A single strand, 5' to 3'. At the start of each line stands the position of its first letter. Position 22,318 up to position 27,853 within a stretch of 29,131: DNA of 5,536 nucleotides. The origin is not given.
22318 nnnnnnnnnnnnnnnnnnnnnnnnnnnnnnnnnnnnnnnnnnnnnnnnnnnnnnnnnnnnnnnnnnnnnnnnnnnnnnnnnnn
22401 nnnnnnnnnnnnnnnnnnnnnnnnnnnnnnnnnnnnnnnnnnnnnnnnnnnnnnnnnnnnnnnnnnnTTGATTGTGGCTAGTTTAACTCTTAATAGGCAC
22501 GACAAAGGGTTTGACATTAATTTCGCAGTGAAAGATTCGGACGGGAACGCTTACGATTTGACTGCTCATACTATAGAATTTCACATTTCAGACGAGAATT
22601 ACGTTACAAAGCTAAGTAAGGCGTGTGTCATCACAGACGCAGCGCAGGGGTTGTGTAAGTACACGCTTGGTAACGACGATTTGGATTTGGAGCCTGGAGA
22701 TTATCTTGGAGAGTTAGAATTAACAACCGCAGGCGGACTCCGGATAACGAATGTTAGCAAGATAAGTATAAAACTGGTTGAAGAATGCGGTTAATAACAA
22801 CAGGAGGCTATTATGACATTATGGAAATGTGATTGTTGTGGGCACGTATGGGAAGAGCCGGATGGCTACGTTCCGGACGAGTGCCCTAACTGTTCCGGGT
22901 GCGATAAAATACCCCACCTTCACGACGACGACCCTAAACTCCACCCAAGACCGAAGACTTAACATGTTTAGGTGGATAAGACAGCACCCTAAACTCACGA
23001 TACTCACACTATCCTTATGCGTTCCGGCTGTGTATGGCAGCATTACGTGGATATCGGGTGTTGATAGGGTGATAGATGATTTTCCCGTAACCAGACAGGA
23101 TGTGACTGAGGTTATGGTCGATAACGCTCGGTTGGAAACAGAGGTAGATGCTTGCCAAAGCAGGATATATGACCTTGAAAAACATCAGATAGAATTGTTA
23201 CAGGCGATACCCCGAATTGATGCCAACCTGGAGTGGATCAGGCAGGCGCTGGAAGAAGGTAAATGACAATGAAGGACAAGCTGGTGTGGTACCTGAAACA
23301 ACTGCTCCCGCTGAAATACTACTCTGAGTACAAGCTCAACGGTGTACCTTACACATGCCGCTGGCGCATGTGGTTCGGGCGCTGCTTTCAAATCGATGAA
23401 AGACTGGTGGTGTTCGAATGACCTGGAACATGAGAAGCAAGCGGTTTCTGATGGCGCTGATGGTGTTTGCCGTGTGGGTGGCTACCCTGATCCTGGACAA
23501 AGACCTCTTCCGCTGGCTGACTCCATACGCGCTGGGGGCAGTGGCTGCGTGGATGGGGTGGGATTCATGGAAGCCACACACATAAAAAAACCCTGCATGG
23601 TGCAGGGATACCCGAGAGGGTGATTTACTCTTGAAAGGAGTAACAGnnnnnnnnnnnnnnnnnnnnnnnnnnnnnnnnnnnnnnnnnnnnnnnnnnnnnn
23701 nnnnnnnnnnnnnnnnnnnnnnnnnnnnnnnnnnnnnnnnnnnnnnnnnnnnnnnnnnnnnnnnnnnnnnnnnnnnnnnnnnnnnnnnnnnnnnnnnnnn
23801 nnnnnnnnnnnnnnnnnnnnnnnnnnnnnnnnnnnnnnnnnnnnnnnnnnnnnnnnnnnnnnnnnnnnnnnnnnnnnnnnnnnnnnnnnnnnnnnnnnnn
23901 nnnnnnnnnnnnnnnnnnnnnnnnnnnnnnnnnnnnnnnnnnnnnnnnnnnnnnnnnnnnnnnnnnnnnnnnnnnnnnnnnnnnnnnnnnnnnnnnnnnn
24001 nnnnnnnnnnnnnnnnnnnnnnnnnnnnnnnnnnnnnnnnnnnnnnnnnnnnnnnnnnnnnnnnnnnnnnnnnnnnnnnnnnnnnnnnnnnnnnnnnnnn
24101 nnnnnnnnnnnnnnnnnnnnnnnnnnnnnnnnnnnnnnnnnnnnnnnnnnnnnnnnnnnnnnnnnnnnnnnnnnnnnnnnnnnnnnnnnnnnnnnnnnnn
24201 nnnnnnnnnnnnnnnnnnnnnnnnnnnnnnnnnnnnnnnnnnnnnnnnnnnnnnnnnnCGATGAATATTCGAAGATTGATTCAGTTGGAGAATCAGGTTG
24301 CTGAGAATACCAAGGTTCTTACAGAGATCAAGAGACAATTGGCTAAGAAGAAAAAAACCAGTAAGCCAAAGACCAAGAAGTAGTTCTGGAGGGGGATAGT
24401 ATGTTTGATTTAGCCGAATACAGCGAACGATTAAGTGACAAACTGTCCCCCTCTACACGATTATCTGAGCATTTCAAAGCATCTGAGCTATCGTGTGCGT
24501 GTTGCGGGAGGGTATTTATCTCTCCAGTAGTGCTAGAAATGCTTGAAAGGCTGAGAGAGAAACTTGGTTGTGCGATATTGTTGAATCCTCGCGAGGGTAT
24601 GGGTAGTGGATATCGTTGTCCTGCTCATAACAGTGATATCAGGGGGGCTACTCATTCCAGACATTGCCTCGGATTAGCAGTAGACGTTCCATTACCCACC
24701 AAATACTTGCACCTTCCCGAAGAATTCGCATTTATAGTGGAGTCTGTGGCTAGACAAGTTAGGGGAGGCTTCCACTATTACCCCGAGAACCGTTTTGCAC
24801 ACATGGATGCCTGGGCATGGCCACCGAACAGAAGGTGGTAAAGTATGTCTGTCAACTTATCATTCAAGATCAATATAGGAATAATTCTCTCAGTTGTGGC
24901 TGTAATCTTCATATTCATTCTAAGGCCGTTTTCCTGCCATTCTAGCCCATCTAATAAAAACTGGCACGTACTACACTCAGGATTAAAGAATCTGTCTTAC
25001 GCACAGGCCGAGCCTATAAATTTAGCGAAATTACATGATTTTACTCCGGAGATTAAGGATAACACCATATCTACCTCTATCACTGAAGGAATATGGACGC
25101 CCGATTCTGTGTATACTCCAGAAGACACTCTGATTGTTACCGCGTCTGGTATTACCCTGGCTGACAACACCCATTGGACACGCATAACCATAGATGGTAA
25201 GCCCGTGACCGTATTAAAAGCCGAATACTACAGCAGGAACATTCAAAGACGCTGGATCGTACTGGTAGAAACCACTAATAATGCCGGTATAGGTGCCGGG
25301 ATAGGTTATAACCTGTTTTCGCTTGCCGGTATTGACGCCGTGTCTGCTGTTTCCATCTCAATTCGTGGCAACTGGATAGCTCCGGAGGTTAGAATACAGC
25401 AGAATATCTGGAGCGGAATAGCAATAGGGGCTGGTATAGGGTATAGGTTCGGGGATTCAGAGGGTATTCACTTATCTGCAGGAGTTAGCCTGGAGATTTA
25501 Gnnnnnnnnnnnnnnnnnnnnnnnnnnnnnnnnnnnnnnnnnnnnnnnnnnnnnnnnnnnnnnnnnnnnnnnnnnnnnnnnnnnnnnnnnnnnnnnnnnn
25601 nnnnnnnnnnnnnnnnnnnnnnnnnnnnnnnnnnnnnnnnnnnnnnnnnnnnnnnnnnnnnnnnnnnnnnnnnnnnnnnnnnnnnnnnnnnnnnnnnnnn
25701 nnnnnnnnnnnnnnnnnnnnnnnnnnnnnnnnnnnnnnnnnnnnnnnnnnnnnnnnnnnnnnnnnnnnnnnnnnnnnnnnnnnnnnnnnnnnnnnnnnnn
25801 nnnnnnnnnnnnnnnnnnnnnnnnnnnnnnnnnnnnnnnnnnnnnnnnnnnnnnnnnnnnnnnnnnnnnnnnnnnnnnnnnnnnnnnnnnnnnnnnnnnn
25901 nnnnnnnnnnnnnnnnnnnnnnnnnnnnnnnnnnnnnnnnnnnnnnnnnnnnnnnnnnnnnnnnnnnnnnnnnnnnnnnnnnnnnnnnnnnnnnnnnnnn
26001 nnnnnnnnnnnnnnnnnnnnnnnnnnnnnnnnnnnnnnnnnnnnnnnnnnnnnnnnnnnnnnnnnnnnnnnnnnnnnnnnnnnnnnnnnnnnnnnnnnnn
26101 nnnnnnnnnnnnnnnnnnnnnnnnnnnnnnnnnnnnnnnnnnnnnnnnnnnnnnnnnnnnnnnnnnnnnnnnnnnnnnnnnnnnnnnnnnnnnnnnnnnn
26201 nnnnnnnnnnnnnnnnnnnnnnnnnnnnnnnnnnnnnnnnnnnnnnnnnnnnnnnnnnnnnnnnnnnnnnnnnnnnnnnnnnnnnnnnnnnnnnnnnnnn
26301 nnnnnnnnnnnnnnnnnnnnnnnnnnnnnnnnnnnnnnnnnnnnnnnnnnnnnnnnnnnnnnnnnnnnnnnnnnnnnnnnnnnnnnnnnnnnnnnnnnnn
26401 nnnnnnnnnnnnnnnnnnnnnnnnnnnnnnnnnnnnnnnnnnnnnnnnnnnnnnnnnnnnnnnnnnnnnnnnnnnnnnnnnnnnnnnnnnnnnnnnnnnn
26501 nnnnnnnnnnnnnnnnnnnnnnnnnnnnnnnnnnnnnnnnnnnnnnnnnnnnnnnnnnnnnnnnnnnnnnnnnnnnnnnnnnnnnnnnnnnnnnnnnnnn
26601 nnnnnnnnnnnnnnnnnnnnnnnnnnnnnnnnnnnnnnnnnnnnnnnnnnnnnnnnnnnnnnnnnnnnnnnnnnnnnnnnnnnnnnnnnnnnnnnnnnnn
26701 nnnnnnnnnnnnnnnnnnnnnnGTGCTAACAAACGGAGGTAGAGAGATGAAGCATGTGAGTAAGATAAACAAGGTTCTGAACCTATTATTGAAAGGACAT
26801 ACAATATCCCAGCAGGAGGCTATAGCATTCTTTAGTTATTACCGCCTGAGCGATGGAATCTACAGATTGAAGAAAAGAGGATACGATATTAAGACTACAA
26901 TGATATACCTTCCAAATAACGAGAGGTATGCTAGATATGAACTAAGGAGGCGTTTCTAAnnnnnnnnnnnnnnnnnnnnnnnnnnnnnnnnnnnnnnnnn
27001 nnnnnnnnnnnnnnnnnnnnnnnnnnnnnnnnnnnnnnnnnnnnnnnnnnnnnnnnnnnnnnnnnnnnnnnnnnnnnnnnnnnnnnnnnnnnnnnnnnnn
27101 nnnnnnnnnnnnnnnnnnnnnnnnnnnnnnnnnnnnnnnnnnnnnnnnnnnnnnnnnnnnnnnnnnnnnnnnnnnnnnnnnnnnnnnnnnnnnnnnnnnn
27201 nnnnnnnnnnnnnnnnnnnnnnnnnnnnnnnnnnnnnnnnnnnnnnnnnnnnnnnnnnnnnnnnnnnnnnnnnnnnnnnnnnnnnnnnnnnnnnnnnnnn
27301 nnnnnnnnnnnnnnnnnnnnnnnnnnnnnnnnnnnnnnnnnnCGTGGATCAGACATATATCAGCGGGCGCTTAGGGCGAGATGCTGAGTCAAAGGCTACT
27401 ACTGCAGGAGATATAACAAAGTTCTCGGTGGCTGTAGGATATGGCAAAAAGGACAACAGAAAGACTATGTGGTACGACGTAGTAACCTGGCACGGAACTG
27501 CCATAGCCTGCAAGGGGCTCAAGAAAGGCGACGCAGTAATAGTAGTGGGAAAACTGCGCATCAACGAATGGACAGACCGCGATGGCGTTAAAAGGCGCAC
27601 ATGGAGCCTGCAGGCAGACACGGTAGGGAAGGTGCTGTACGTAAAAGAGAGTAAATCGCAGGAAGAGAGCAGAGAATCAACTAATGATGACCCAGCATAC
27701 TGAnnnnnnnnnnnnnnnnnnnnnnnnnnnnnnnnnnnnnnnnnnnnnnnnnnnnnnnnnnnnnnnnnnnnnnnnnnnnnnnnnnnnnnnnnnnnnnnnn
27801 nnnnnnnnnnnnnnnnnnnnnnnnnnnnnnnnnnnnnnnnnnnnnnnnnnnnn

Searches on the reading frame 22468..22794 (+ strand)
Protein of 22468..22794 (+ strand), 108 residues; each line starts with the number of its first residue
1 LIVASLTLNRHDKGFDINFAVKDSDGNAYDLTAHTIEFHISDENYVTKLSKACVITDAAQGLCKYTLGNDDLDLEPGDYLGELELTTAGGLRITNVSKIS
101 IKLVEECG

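Call 14: search_protein_families(library=phrogs, proteins=[window:22468-22794:+], max_evalue=0.001)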
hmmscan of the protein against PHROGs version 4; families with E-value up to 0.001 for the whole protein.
window:22468-22794:+ (108 aa): 1 family
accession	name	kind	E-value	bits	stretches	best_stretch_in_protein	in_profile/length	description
phrog_1084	-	unknown function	7.6e-06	27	1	15-94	18-102/123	unknown function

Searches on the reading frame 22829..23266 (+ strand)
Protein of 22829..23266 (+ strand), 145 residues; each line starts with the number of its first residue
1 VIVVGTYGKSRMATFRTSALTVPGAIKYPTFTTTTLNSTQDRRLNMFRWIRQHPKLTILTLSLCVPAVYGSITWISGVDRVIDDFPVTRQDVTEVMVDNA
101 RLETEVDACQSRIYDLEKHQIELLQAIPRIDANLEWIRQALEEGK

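Call 14: search_protein_families(library=phrogs, proteins=[window:22829-23266:+], max_evalue=0.001)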
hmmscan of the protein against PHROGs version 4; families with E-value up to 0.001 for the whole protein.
window:22829-23266:+ (145 aa): 0 families

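Call 81: search_protein_families(library=pfam, proteins=[window:22829-23266:+], max_evalue=0.05)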
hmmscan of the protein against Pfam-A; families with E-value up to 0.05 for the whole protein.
window:22829-23266:+ (145 aa): 1 family
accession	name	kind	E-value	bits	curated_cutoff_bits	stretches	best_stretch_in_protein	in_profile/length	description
PF14712.11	Snapin_Pallidin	-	0.011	16.5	29.6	1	102-140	11-49/89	Snapin/Pallidin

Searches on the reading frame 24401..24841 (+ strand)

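Call 14: search_protein_families(library=phrogs, proteins=[window:24401-24841:+], max_evalue=0.001)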
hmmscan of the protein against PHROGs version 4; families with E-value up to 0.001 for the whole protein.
window:24401-24841:+ (146 aa): 2 families
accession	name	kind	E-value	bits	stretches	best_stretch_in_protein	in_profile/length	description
phrog_894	-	lysis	3.2e-19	70.2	1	13-98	38-122/389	endolysin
phrog_17373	-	other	1.3e-13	52.2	1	24-146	21-128/224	peptidase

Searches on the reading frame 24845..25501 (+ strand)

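Call 14: search_protein_families(library=phrogs, proteins=[window:24845-25501:+], max_evalue=0.001)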
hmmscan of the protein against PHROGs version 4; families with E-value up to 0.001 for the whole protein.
window:24845-25501:+ (218 aa): 0 families

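Call 81: search_protein_families(library=pfam, proteins=[window:24845-25501:+], max_evalue=0.05)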
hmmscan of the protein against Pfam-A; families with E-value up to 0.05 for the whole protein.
window:24845-25501:+ (218 aa): 2 families
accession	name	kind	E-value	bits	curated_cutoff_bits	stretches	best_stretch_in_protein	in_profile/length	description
PF07602.17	DUF1565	-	0.0087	15.8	20.3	1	63-122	129-185/257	Protein of unknown function (DUF1565)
PF05767.17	Pox_A14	-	0.023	15.3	27.7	1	5-43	11-47/93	Poxvirus virion envelope protein A14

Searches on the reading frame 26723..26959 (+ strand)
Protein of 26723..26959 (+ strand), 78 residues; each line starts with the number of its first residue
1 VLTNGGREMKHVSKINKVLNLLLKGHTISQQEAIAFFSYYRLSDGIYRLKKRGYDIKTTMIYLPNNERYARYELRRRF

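Call 14: search_protein_families(library=phrogs, proteins=[window:26723-26959:+], max_evalue=0.001)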
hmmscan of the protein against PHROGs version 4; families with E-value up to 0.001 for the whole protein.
window:26723-26959:+ (78 aa): 1 family
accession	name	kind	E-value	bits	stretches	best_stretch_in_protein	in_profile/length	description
phrog_4973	-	unknown function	5.2e-15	56.6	1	8-77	63-133/149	-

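Call 81: search_protein_families(library=pfam, proteins=[window:26723-26959:+], max_evalue=0.05)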
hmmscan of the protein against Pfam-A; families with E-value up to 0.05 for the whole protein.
window:26723-26959:+ (78 aa): 1 family
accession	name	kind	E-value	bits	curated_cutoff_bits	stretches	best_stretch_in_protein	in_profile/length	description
PF14090.12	HTH_39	-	2.4e-09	37.4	21.3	1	17-75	5-68/70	Winged helix-turn-helix domain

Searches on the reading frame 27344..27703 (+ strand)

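Call 9: search_protein_families(library=phrogs, proteins=[window:27344-27703:+], max_evalue=0.01)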
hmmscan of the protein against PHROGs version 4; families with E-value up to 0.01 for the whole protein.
window:27344-27703:+ (119 aa): 2 families
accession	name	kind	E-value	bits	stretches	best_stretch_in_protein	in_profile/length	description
phrog_44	-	DNA, RNA and nucleotide metabolism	1.2e-24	88.5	1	2-112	88-205/271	single strand DNA binding protein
phrog_2367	-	unknown function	0.0073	16.7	1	57-102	95-140/326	-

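Call 10: search_protein_families(library=pfam, proteins=[window:27344-27703:+], max_evalue=0.01)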
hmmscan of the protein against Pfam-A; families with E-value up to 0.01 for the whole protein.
window:27344-27703:+ (119 aa): 1 family
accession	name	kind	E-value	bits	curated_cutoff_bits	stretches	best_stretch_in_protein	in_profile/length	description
PF00436.31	SSB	-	9.1e-17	61.5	26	1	2-95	2-102/104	Single-strand binding protein family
